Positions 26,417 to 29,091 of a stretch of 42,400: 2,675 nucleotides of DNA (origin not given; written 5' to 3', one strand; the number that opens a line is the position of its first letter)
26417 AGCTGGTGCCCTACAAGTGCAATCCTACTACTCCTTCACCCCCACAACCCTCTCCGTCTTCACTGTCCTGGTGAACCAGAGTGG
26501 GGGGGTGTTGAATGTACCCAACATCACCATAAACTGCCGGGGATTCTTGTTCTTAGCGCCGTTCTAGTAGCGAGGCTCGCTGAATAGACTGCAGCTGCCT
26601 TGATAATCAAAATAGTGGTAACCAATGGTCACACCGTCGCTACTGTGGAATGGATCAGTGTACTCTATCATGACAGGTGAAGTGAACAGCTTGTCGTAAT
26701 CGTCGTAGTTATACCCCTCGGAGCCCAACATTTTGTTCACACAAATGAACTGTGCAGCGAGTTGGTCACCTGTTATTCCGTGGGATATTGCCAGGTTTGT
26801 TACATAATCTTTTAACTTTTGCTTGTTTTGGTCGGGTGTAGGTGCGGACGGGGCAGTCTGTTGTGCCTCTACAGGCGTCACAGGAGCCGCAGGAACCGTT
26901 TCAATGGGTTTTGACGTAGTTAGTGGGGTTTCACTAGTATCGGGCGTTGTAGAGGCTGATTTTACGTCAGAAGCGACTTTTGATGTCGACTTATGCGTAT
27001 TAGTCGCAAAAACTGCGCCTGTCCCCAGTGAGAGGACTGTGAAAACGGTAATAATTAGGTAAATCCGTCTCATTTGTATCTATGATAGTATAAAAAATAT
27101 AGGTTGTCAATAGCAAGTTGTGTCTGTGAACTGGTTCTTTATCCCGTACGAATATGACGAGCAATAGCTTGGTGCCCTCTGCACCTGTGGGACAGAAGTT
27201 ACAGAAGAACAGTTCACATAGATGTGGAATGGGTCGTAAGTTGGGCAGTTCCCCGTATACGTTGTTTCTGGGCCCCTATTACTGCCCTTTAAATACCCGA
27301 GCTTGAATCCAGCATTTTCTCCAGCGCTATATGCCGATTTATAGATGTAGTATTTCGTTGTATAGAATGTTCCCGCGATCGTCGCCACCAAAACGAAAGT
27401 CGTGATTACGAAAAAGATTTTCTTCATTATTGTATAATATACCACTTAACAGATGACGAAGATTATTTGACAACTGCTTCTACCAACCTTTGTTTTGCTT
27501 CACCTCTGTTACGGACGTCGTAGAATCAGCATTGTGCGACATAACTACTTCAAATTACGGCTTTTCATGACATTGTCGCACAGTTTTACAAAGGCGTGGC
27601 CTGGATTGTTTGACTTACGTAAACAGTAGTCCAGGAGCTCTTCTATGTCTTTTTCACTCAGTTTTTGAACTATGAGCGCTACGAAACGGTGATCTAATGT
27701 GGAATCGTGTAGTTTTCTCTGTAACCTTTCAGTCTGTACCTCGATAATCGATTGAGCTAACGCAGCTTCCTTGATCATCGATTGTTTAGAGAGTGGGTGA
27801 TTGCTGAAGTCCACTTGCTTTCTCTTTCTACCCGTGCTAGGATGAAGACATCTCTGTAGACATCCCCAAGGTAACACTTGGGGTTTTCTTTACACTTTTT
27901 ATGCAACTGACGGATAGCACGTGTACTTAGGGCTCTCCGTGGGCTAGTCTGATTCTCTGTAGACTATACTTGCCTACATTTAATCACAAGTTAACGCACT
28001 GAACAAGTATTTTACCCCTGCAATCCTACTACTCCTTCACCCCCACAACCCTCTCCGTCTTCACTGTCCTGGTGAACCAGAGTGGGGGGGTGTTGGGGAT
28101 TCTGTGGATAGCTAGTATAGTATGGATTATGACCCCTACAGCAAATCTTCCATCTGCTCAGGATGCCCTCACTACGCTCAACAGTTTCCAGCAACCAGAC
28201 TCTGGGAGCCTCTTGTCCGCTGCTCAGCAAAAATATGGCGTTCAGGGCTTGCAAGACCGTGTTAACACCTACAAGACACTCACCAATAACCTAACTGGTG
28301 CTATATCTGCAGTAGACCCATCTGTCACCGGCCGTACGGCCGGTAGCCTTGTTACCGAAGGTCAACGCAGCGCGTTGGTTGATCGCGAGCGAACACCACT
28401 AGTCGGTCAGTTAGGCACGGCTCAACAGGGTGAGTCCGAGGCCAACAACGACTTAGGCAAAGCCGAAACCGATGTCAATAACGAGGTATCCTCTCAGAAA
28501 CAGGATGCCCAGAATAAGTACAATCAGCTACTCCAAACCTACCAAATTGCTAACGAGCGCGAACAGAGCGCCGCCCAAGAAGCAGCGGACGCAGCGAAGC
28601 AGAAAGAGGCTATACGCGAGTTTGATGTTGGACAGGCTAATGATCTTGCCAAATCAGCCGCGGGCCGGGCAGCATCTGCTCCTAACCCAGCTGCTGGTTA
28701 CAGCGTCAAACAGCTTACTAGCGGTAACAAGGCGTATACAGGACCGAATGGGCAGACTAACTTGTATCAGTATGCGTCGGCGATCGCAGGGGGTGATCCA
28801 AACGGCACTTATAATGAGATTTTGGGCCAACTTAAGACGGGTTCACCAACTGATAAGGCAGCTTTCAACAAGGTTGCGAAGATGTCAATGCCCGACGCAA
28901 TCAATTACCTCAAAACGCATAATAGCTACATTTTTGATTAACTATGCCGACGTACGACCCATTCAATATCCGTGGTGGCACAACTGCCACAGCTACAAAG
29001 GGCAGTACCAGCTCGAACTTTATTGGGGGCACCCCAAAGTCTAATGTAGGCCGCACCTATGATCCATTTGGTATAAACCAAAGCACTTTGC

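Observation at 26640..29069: TYDPF motif shared by both secreted cassette proteins and the N-terminus of the downstream internal-virion protein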

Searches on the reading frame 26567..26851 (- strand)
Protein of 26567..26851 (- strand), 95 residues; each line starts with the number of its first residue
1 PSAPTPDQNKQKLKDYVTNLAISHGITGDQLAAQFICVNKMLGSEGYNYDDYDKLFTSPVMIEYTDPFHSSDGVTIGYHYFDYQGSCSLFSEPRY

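Call 52: search_dna_similar(query=window:26567-26851:-, collection=phages, mode=protein, max_evalue=1)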
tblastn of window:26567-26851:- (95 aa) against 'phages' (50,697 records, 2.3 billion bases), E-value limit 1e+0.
No match.

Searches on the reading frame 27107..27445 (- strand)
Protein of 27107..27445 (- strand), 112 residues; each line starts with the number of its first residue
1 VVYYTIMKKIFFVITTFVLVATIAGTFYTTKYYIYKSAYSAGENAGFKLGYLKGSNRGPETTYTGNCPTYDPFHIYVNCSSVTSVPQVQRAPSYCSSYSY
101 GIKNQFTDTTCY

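Call 8: search_protein_families(library=pfam, proteins=[window:27107-27445:-], max_evalue=0.1)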
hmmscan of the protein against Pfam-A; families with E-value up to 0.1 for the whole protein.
window:27107-27445:- (112 aa): 0 families

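Call 9: search_protein_families(library=phrogs, proteins=[window:27107-27445:-], max_evalue=0.01)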
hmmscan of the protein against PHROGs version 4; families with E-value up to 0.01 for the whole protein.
window:27107-27445:- (112 aa): 0 families

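Call 21: find_homologous_proteins(query=window:27107-27427:-, max_evalue=0.01)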
Query window:27107-27427:- (106 aa): 1 proteins with E <= 0.01 among 4 candidates.
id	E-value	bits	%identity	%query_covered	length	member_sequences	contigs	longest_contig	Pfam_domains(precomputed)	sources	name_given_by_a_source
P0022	1.1e-64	233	100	100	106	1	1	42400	-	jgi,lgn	-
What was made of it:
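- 27107..27427 (-): The 106-aa orphan protein (112 aa if counted from GTG 27445). It has an N-terminal hydrophobic anchor or signal segment (res 4-22) and four Cys. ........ sits between Cys61 and Cys73, encoded at 27221-27244. Only a self-hit among 5.8e9 clusters (call 21).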

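Call 51: search_dna_similar(query=window:27107-27427:-, collection=phages, mode=protein, max_evalue=1)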
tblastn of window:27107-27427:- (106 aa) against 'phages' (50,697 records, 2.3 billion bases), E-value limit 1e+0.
No match.
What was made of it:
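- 27107..27427 (-): No tblastn hit in phage records (call 51).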

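Call 71: find_encoding_contigs(protein=P0022, flank=1500, max_places=4)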
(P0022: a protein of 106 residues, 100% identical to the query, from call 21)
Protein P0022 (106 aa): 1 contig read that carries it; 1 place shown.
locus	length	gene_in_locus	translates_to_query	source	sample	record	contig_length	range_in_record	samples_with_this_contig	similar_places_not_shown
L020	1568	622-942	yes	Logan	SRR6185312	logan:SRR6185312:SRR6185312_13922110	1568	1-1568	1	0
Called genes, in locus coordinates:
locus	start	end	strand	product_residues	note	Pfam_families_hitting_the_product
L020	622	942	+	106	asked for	-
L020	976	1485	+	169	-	-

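Call 76: search_protein_families(library=padloc, proteins=[window:27107-27427:-], max_evalue=0.1)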
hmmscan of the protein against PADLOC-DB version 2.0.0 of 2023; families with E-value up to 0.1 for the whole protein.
window:27107-27427:- (106 aa): 0 families

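Call 77: search_protein_families(library=ncbifam, proteins=[window:27107-27427:-], max_evalue=0.1)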
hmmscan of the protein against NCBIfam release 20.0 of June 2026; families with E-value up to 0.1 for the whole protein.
window:27107-27427:- (106 aa): 0 families

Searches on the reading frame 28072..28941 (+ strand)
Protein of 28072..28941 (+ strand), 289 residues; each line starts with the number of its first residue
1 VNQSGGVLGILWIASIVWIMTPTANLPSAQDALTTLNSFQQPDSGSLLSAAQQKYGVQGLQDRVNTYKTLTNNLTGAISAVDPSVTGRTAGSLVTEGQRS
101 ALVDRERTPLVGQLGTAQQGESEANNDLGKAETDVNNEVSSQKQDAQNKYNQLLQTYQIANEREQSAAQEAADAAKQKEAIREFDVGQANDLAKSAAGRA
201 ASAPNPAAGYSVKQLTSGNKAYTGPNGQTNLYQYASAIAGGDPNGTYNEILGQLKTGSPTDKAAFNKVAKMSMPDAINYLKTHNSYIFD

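Call 8: search_protein_families(library=pfam, proteins=[window:28072-28941:+], max_evalue=0.1)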
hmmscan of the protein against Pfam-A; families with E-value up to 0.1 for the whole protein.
window:28072-28941:+ (289 aa): 2 families
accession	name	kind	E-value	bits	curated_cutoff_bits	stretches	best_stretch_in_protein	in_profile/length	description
PF04889.17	Cwf_Cwc_15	-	0.0019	18.5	30.4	1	118-196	112-191/244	Cwf15/Cwc15 cell cycle control protein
PF14334.11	DUF4390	-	0.062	13.2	27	0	136-195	59-121/161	Domain of unknown function (DUF4390)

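Call 9: search_protein_families(library=phrogs, proteins=[window:28072-28941:+], max_evalue=0.01)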
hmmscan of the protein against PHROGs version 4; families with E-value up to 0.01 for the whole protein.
window:28072-28941:+ (289 aa): 0 families

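Call 76: search_protein_families(library=padloc, proteins=[window:28129-28941:+], max_evalue=0.1)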
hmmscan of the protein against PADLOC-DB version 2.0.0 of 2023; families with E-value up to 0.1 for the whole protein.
window:28129-28941:+ (270 aa): 0 families

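Call 77: search_protein_families(library=ncbifam, proteins=[window:28129-28941:+], max_evalue=0.1)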
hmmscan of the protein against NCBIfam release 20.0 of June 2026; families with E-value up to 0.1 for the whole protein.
window:28129-28941:+ (270 aa): 1 family
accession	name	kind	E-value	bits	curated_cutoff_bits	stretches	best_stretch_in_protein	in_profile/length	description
NF009687.0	PRK13208.1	equivalog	0.06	11.5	738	1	84-172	710-793/801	valine--tRNA ligase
